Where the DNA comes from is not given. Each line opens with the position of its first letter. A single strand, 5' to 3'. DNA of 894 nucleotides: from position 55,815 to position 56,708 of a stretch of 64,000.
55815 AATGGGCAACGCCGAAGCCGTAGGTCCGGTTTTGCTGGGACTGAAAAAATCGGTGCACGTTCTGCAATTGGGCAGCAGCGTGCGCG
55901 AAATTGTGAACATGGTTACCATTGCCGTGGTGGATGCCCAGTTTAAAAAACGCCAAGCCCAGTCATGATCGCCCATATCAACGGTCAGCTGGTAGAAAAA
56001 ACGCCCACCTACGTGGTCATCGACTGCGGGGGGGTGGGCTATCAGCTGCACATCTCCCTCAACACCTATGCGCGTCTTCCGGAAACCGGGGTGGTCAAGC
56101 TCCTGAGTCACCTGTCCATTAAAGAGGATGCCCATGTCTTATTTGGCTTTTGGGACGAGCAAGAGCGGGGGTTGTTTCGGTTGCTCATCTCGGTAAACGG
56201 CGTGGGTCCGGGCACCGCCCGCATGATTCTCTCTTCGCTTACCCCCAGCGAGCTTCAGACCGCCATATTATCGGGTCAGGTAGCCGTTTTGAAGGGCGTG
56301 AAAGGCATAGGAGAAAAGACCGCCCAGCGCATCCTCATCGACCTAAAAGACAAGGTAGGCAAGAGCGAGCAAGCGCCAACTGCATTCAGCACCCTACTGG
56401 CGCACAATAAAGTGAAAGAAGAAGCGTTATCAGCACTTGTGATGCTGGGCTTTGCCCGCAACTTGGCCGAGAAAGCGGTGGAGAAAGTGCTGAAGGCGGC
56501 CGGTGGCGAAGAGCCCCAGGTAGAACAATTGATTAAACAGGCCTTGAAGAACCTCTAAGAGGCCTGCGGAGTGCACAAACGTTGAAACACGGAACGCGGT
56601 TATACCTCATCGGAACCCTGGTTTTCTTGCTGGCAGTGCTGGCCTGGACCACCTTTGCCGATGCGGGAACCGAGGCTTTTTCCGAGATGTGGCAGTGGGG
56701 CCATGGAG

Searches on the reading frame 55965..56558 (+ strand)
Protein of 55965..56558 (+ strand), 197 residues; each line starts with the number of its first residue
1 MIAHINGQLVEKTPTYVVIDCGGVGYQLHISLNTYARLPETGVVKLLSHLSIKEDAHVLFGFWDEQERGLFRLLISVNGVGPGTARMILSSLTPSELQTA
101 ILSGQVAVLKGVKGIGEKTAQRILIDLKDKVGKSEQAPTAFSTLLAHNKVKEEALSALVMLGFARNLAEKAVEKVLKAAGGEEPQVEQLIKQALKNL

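Call 31: find_encoding_contigs(protein=window:55965-56558:+, flank=10000, max_places=10)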
Protein window:55965-56558:+ (197 aa): 4 contigs read that carry it; 4 places shown.
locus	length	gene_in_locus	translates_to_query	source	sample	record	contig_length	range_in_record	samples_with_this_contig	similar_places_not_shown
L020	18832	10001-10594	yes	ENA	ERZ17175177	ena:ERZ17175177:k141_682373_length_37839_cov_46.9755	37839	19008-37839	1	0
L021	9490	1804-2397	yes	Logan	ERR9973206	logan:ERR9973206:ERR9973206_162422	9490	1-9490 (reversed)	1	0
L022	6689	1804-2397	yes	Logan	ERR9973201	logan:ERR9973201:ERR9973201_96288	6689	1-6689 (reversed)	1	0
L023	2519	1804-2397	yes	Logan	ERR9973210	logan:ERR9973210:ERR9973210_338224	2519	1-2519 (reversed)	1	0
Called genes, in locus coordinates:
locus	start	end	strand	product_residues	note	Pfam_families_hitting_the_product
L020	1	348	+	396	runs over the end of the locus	PF00155:Aminotran_1_2, PF00202:Aminotran_3 (weak)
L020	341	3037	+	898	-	PF17900:Peptidase_M1_N, PF01433:Peptidase_M1, PF13646:HEAT_2 (weak)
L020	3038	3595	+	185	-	PF03352:Adenine_glyco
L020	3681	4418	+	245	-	PF01553:Acyltransferase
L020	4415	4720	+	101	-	PF02686:GatC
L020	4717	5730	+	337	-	PF01118:Semialdhyde_dh, PF02774:Semialdhyde_dhC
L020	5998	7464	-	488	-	-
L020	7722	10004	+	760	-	PF00390:malic, PF03949:Malic_M, PF01515:PTA_PTB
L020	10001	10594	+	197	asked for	PF01330:RuvA_N, PF00633:HHH (faint), PF14520:HHH_5, PF07499:RuvA_C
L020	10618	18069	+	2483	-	PF14349:SprA_N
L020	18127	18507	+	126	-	PF01597:GCV_H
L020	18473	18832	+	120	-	?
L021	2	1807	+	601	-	?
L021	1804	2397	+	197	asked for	PF01330:RuvA_N, PF00633:HHH (faint), PF14520:HHH_5, PF07499:RuvA_C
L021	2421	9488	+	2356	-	?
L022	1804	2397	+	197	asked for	PF01330:RuvA_N, PF00633:HHH (faint), PF14520:HHH_5, PF07499:RuvA_C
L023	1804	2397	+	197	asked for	PF01330:RuvA_N, PF00633:HHH (faint), PF14520:HHH_5, PF07499:RuvA_C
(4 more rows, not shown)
